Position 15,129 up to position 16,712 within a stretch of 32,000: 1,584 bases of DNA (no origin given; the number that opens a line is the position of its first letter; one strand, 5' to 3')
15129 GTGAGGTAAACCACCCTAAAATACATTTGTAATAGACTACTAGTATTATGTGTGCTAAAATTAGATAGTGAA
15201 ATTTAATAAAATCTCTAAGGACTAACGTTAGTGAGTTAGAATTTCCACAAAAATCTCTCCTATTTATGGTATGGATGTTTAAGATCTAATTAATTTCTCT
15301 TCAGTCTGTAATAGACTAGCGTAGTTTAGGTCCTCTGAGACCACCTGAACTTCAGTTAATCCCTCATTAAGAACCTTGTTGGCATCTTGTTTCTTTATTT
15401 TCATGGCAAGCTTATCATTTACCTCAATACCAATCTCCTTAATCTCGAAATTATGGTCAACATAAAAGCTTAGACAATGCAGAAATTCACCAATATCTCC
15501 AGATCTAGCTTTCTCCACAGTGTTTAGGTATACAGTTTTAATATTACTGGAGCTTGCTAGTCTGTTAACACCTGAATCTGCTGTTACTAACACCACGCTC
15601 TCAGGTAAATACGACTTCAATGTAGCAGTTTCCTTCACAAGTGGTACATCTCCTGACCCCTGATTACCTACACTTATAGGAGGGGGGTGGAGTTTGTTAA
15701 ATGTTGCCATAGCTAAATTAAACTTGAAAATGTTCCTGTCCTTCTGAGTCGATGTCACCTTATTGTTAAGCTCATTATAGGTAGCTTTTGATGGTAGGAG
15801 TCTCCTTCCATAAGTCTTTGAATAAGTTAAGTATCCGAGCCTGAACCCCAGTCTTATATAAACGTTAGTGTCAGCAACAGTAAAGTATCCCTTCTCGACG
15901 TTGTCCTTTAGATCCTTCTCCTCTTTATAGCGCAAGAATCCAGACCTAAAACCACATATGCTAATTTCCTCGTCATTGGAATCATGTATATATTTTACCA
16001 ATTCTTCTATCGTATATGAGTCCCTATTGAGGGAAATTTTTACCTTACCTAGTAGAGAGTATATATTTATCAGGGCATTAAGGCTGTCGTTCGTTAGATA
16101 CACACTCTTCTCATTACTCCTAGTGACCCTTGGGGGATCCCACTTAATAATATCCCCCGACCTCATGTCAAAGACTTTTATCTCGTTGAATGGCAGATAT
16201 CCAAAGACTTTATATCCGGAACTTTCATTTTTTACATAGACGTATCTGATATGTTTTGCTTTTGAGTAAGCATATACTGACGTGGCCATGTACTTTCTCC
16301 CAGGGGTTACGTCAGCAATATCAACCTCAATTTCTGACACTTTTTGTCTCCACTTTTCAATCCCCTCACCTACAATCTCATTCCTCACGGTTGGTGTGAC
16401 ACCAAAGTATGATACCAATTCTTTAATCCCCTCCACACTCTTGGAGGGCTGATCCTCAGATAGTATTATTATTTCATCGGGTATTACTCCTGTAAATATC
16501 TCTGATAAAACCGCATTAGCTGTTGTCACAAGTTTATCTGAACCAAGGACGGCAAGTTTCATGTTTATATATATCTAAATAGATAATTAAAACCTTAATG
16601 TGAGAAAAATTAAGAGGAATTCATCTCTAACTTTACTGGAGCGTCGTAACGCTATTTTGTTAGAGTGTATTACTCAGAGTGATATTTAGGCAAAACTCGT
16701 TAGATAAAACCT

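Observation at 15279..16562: Orphan Csa3-like CARF sensor fused to a PIN nuclease, with no cas genes or CRISPR array in the window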

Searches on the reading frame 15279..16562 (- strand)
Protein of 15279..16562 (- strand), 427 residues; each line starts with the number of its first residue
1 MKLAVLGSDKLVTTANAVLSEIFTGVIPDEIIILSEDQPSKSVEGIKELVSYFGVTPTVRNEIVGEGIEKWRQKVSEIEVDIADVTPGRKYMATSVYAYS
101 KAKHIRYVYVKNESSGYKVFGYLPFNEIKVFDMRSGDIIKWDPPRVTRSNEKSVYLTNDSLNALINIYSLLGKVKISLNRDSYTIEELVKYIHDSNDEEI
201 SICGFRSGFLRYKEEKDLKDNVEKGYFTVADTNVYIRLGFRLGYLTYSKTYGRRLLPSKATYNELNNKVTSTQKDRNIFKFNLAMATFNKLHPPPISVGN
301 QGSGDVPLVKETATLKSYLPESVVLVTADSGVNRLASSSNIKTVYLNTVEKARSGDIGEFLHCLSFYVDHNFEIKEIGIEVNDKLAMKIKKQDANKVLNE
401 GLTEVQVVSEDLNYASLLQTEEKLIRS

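Call 3: search_protein_families(library=pfam, proteins=[window:15279-16562:-], max_evalue=10)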
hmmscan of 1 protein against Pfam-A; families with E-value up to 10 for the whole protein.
window:15279-16562:- (427 aa): 0 families

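Call 4: search_protein_families(library=ncbifam, proteins=[window:15279-16562:-], max_evalue=10)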
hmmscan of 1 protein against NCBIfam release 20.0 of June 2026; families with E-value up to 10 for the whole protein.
window:15279-16562:- (427 aa): 0 families

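Call 5: search_solved_structures(query=window:15279-16562:-, max_evalue=10, show_alignments=3)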
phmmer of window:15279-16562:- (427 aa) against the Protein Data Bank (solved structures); distinct sequences matched with E-value up to 10: 1.
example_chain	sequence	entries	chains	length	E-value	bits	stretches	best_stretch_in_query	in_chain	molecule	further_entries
9jxw_A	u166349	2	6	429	6.6e-100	338.1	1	3-422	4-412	PIN domain-containing protein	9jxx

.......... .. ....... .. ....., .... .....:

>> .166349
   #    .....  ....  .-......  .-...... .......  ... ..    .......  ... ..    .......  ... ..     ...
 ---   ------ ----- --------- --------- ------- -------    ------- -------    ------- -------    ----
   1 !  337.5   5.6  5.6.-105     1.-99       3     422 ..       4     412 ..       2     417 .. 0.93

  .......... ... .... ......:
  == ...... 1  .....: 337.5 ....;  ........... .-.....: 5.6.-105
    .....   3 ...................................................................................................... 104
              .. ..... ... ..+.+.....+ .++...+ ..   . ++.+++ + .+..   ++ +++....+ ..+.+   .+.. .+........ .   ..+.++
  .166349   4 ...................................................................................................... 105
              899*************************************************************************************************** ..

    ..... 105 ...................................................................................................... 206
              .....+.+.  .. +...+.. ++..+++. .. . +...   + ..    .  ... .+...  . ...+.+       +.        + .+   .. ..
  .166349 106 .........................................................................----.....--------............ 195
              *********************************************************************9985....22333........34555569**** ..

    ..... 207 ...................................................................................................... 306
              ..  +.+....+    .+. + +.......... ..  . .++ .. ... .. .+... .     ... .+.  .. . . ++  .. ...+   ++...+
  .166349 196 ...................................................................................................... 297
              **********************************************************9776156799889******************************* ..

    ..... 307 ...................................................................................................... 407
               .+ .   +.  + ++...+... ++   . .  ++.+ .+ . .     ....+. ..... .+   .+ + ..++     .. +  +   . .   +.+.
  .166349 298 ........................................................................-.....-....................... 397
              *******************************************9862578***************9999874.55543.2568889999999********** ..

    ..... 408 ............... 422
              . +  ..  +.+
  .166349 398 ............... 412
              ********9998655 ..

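Call 8: search_protein_families(library=padloc, proteins=[window:15279-16562:-], max_evalue=10)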
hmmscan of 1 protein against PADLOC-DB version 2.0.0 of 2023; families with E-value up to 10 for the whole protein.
window:15279-16562:- (427 aa): 7 families
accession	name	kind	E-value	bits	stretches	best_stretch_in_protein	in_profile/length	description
PDLC01982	CARF_m3--CARF_PIN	-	1.4e-165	549.1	1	1-426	1-391/392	-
PDLC01068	CARF_PIN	-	1.9e-53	180.1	1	4-398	4-349/373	CARF+PIN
PDLC01973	CARF_m1--CARF_PIN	-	1.1e-18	65.5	2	16-186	17-202/465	-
PDLC01972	CARF_m1--CARF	-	2.4e-08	32.2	1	23-134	13-142/145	-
PDLC01970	CARF_TM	-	7.1e-05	21.2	1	21-122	106-169/179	-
PDLC01971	CARF_m1--CARF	-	0.0014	16.8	1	16-112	17-129/156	-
PDLC01360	Csx1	-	0.023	11.8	1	69-118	58-106/365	CAS-III; associated_signaling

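Call 10: find_homologous_proteins(query=window:15279-16562:-)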
Query window:15279-16562:- (427 aa): 45 proteins with E <= 0.001 among 4876 candidates.
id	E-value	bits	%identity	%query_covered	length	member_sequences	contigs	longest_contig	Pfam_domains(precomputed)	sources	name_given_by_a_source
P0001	2.9e-259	878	92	100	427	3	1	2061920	-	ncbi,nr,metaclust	ncbi:hypothetical protein SUSAZ_08660 [Sulfolobus acidocaldarius SUSAZ]|nr:hypothetical protein SUSA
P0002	1.5e-119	418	48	100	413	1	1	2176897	-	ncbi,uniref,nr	ncbi:hypothetical protein GWK48_10315 [Metallosphaera tengchongensis]|uniref:PIN domain-containing p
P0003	7.8e-116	405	52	92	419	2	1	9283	-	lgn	-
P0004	1.9e-114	401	46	100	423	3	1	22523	-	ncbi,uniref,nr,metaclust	ncbi:MAG: hypothetical protein ASUL_08604 [Candidatus Aramenus sulfurataquae]|uniref:PIN domain-cont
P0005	1.4e-113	398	50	92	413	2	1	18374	-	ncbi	-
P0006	3.6e-113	397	46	100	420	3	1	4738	-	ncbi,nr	ncbi:MAG: hypothetical protein K1T65_08245, partial [Candidatus Aramenus sp.]|nr:hypothetical protei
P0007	1.3e-109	385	43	100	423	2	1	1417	-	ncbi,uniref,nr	ncbi:hypothetical protein [Acidianus sp. RZ1]|uniref:hypothetical protein n=1 Tax=Acidianus sp. RZ1 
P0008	9.7e-105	369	45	100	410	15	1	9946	-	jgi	-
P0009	3.7e-104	367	46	97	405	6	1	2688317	-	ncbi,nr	ncbi:hypothetical protein BFU36_12965 [Sulfolobus sp. A20]|nr:hypothetical protein BFU36_12965 [Sulf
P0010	3.8e-104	367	45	100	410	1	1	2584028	-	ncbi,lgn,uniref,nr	ncbi:PIN domain-containing protein [Acidianus sp. HS-5]|uniref:PIN domain-containing protein n=1 Tax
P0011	2.7e-103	364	45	100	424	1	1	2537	-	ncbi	-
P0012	3.9e-100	354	44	100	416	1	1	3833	-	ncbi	-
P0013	1.5e-99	352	43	100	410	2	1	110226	-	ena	-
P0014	3.2e-97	344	45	98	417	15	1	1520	-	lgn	-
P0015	9.1e-95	336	41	98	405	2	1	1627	-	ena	-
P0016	1.2e-90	322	42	98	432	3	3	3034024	-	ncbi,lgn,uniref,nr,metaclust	ncbi:PIN domain-containing protein [Saccharolobus solfataricus]|uniref:PIN domain-containing protein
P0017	4.1e-90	321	41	100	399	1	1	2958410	-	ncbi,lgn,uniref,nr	ncbi:hypothetical protein [Stygiolobus caldivivus]|uniref:PIN domain-containing protein n=1 Tax=Styg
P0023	1.9e-85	305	41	99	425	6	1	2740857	-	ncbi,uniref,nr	ncbi:PIN domain-containing protein [Saccharolobus shibatae]|uniref:PIN domain-containing protein n=1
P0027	3.9e-83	298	41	98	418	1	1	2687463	-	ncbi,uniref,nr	ncbi:hypothetical protein [Acidianus manzaensis]|uniref:Uncharacterized protein n=1 Tax=Acidianus ma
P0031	3.7e-81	291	39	92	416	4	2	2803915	-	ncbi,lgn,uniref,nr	ncbi:hypothetical protein [Sulfurisphaera ohwakuensis]|uniref:Uncharacterized protein n=1 Tax=Sulfur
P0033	1.5e-78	283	41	99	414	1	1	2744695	-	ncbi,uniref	ncbi:hypothetical protein V6M85_07375 [Sulfolobus tengchongensis]|uniref:PIN domain-containing prote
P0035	4.3e-76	275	40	98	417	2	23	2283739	-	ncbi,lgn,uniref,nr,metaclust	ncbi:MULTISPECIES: PIN domain-containing protein [Metallosphaera]|uniref:PIN domain-containing prote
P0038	8.5e-72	260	41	98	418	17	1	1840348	-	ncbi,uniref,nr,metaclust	ncbi:PIN domain-containing protein [Metallosphaera cuprina]|uniref:PIN domain-containing protein n=1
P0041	3.9e-65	239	38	98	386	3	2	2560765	-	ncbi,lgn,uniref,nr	ncbi:hypothetical protein IC006_2388 [Sulfuracidifex tepidarius]|uniref:Uncharacterized protein n=1 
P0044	2.0e-55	207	34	100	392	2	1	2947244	-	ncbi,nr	ncbi:hypothetical protein [Acidianus brierleyi]|nr:hypothetical protein [Acidianus brierleyi] AWR953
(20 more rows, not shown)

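Call 23: find_related_loci(query=A1, collection=genome_contigs, flank=10000)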
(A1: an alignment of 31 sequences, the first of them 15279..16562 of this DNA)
Query A1 (427 aa) in genome_contigs; peptide patterns used: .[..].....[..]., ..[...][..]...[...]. (x = any residue, [..] = any of these).
62 stretches matched a pattern; 14 encode a relative of the query (tblastn E <= 1e-3); 14 distinct loci.
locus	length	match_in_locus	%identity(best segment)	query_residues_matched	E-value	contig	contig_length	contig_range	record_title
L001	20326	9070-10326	46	3-427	3e-123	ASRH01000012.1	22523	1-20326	MAG: Candidatus Aramenus sulfurataquae isolate AZ1-illumina contig12, whole genome shotgun sequence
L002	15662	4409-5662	43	1-425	7e-117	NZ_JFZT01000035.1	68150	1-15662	Candidatus Acidianus copahuensis strain ALE1 ctg7180000000547, whole genome shotgun sequence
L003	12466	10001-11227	45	1-426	2e-112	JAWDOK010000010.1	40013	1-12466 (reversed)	MAG: Acidianus hospitalis isolate RHS.bin.1 NODE_38_length_40013_cov_28.221, whole genome shotgun sequence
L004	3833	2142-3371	44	3-426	4e-111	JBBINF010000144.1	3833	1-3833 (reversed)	MAG: Sulfolobales archaeon isolate TCF170221_bin_25 NODE_702_length_3833_cov_4.045791, whole genome shotgun sequence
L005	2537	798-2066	45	1-426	2e-111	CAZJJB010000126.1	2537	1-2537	MAG TPA_asm: uncultured Desulfurococcales archaeon isolate SRP041649_co1_29 genome assembly, contig: NODE_8921_length_25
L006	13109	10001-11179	40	1-427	3e-93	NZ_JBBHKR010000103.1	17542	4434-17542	Stygiolobus sp. CP850M NODE_36_length_17542_cov_25.203203, whole genome shotgun sequence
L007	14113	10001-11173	40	1-424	7e-91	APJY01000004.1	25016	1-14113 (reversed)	Sulfolobales archaeon Acd1 Acd1_C4, whole genome shotgun sequence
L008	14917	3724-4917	39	1-427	3e-90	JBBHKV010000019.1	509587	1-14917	Sulfolobaceae archaeon RB850M NODE_1_length_509587_cov_26.119988, whole genome shotgun sequence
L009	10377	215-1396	37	1-425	2e-82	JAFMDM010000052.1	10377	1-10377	MAG: Methanobacteriota archaeon isolate CPBay_Spr30G08_79 NODE_4076_length_10377_cov_4.940419, whole genome shotgun sequ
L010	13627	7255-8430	52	1-393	9e-124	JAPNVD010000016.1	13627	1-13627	MAG: Sulfolobaceae archaeon isolate CF.Pisc.bin.25 k141_2081603, whole genome shotgun sequence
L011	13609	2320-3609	32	3-422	2e-54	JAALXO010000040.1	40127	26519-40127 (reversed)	MAG: Candidatus Hestiella acidicharens isolate 131-447_51_esom scaffold_489_c1, whole genome shotgun sequence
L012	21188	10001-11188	40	1-425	1e-97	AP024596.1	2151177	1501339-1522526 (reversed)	Sulfolobales archaeon HS-7 DNA, complete genome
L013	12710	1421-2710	32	3-422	6e-54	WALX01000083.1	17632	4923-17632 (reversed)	MAG: Candidatus Hestiella sp. isolate S016_56_esom k151_498250, whole genome shotgun sequence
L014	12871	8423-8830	25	16-134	4e-6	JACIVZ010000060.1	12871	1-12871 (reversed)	MAG: Methanomethylovorans sp. isolate MAG-12 Methanomethylovorans_C3_bin7_Scaffold_60, whole genome shotgun sequence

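Call 29: find_encoding_contigs(protein=P0035, flank=10000, max_places=2)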
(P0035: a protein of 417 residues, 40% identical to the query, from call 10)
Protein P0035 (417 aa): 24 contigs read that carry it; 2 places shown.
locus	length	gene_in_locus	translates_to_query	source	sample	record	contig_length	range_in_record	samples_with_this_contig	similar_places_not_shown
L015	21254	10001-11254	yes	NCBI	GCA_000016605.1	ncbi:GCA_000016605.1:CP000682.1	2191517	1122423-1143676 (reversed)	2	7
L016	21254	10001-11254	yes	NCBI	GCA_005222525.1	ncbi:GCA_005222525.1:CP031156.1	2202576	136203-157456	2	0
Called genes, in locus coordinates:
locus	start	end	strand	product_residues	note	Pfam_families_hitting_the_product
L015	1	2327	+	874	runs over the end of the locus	PF01804:Penicil_amidase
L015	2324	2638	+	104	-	-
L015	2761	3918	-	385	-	PF01637:ATPase_2, PF13173:AAA_14 (faint)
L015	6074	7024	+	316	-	PF01966:HD (faint), PF00270:DEAD (faint)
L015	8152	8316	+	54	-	-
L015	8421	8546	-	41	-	PF01881:Cas_Cas6_C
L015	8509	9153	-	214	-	PF21350:Cas6_I-A, PF01881:Cas_Cas6_C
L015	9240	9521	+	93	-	PF01867:Cas_Cas1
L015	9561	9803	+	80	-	-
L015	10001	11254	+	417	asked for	-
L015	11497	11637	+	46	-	-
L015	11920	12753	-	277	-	PF03787:RAMPs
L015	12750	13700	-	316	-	-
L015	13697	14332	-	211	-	PF03787:RAMPs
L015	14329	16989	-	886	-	-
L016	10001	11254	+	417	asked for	-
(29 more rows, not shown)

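Call 30: find_encoding_contigs(protein=P0016, flank=10000, max_places=2)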
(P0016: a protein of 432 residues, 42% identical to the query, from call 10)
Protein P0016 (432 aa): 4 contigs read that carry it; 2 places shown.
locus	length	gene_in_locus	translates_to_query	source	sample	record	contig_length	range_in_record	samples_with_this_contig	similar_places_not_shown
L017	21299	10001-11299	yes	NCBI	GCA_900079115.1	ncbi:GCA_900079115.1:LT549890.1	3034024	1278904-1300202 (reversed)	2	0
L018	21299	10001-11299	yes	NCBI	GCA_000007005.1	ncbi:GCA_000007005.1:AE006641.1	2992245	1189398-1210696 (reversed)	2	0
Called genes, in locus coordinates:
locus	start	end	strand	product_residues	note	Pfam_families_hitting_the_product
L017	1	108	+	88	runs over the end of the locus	-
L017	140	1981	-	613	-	-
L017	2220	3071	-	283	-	-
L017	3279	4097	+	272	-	-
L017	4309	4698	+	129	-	PF03400:DDE_Tnp_IS1 (weak)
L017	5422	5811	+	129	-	PF22665:WHD_DUF6293 (weak)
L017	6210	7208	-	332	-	PF02779:Transket_pyr, PF02780:Transketolase_C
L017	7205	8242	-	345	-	PF00676:E1_dh, PF13292:DXP_synthase_N, PF02775:TPP_enzyme_C (weak)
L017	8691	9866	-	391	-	PF01385:OrfB_IS605, PF07282:Cas12f1-like_TNB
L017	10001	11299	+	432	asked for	-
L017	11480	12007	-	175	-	PF13358:DDE_3, PF00665:rve (faint)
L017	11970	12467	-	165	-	PF13384:HTH_23, PF13518:HTH_28, PF13551:HTH_29, PF13565:HTH_32, PF13592:HTH_33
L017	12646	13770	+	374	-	PF07690:MFS_1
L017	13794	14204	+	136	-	-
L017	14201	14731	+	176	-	-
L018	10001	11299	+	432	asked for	-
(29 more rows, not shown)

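Call 31: find_encoding_contigs(protein=P0031, flank=10000, max_places=2)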
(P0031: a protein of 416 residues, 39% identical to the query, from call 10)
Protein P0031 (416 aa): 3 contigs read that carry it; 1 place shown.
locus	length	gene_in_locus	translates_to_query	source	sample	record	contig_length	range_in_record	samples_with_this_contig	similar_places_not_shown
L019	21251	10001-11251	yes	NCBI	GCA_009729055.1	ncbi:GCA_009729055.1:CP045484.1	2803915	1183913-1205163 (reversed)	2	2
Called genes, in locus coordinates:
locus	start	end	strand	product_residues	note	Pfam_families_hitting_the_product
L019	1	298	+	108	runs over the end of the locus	PF05942:PaREP1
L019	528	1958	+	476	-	PF00083:Sugar_tr, PF07690:MFS_1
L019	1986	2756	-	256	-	PF12773:DZR, PF13240:Zn_Ribbon_1 (weak), PF13248:Zn_ribbon_3 (faint), PF24463:DUF7577 (faint), PF13240:Zn_Ribbon_1 (weak)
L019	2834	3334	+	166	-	-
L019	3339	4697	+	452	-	-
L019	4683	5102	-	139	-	PF05942:PaREP1 (weak)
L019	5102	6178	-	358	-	PF02771:Acyl-CoA_dh_N, PF02770:Acyl-CoA_dh_M, PF00441:Acyl-CoA_dh_1, PF08028:Acyl-CoA_dh_2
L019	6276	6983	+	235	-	-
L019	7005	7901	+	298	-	PF00089:Trypsin, PF13365:Trypsin_2, PF00595:PDZ (weak), PF13180:PDZ_2, PF17820:PDZ_6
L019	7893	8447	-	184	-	PF09623:Cas_NE0113 (faint)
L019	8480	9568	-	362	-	PF01008:IF-2B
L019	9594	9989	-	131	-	PF18894:PhageMetallopep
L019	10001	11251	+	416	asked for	-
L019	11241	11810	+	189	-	-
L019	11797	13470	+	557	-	PF00128:Alpha-amylase, PF09071:Alpha-amyl_C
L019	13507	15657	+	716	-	PF02922:CBM_48, PF00128:Alpha-amylase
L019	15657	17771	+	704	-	PF00128:Alpha-amylase, PF09196:DUF1953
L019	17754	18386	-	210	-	-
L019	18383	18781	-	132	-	-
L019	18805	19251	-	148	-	-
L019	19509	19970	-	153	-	-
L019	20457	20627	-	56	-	-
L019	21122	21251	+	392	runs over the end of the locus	PF00083:Sugar_tr, PF07690:MFS_1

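Call 32: predict_structure(alignment_id=A1)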
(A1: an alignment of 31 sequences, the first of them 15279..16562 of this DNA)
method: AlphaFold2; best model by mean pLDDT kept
length: 427 residues; sequences in the alignment: 31
mean_pLDDT: 90.8   pTM: 0.89
mean pLDDT of the five models: 90.8, 90.4, 90.4, 90.0, 89.2
residues with pLDDT >= 90: 323; 70-90: 82; 50-70: 22; < 50: 0
segments of 3 or more residues with pLDDT < 50: none
pLDDT, mean of each block of 10 residues (from residue 1): 88 91 95 91 90 93 92 94 86 93 93 81 93 95 87 92 96 94 96 94 96 97 96 96 94 94 91 75 91 73 89 90 94 95 97 94 87 86 95 68 91 94 87
secondary structure, 60 per line:
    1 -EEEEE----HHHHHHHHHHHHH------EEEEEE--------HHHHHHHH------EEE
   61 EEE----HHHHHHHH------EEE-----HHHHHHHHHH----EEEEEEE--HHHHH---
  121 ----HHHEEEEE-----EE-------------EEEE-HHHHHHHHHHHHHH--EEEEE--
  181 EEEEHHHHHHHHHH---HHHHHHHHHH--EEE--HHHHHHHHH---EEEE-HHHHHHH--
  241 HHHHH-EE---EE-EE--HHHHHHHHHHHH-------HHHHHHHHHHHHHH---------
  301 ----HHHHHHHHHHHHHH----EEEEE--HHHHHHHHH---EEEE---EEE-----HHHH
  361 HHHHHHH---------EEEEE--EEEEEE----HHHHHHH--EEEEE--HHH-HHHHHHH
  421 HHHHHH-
elements in order: E2-6 H11-23 E30-35 H44-51 E58-63 H68-75 E82-84 H90-99 E104-110 H113-117 E128-132 E153-156 H158-171 E174-178 E181-184 H185-194 H198-207 E210-212 H215-223 E227-230 H232-238 H241-245 H259-270 H278-291 H305-318 E323-327 H330-338 E342-345 E349-351 H357-367 E377-381 E384-389 H394-400 E403-407 H414-426

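Call 36: fold_search(model_id=the predicted structure, library=pdb)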
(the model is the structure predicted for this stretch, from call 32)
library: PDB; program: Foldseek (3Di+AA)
matches with E <= 10: 1164; with E <= 0.001: 12
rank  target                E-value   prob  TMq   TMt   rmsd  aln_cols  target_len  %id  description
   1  9jxx_C                1.0e-48  1.00  0.85  0.87   3.1       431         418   43  Crystal structure of SiRe_0806 in complex with cA4 (released 2025-07-23)
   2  9jxx_A                1.4e-47  1.00  0.89  0.93   2.2       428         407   42  Crystal structure of SiRe_0806 in complex with cA4 (released 2025-07-23)
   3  9jxw_A                6.2e-47  1.00  0.90  0.94   2.3       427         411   42  Crystal structure of SiRe_0806 from Sulfolobus islandicus (released 2025-07-23)
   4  9jxx_B                1.6e-46  1.00  0.90  0.93   2.2       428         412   43  Crystal structure of SiRe_0806 in complex with cA4 (released 2025-07-23)
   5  9jxw_B                1.2e-45  1.00  0.90  0.95   1.8       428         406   42  Crystal structure of SiRe_0806 from Sulfolobus islandicus (released 2025-07-23)
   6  7bdv_B                6.9e-06  1.00  0.28  0.34  14.5       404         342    9  Structure of Can2 from Sulfobacillus thermosulfidooxidans in complex with cyclic tetra-adenylate (cA4) (released 2021-03-03)
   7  6xl1_A                1.1e-05  1.00  0.28  0.31  17.4       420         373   11  crystal structure of cA4-activated Card1(D294N) (released 2020-12-30)
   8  7bdv_A                1.4e-05  1.00  0.28  0.33  14.5       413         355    9  Structure of Can2 from Sulfobacillus thermosulfidooxidans in complex with cyclic tetra-adenylate (cA4) (released 2021-03-03)
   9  7bdv_D                2.0e-05  1.00  0.28  0.33  15.6       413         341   10  Structure of Can2 from Sulfobacillus thermosulfidooxidans in complex with cyclic tetra-adenylate (cA4) (released 2021-03-03)
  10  6wxw_A                2.0e-05  1.00  0.29  0.32  17.4       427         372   11  crystal structure of apo Card1 (released 2020-12-30)
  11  1xmx                  1.3e-04  0.99  0.27  0.30  16.1       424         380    8  Crystal structure of protein VC1899 from Vibrio cholerae (released 2004-11-16)
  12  8z4i_B                2.3e-04  0.97  0.25  0.27  19.7       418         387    9  crystal structure of Cdn1 in complex with cA3 (released 2026-02-04)
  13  7z55_AAA              1.2e-03  1.00  0.20  0.40   4.7       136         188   19  Crystal Structure of the Ring Nuclease 0455 from Sulfolobus islandicus (Sis0455) in complex with its substrate (released 2022-11-23)
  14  8sxy_A                2.2e-03  0.51  0.19  0.21  19.9       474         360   13  X-ray crystal structure of UDP- 2,3-diacetamido-2,3-dideoxy-glucuronic acid-2-epimerase from Thermus thermophilus stra (released 2023-09-13)
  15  7ygh_B                2.6e-03  1.00  0.21  0.41   4.6       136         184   15  Crystal Structure of the ring nuclease Sso2081 from Saccharolobus solfataricus in complex with cyclic-tetraadenylate ( (released 2023-02-15)
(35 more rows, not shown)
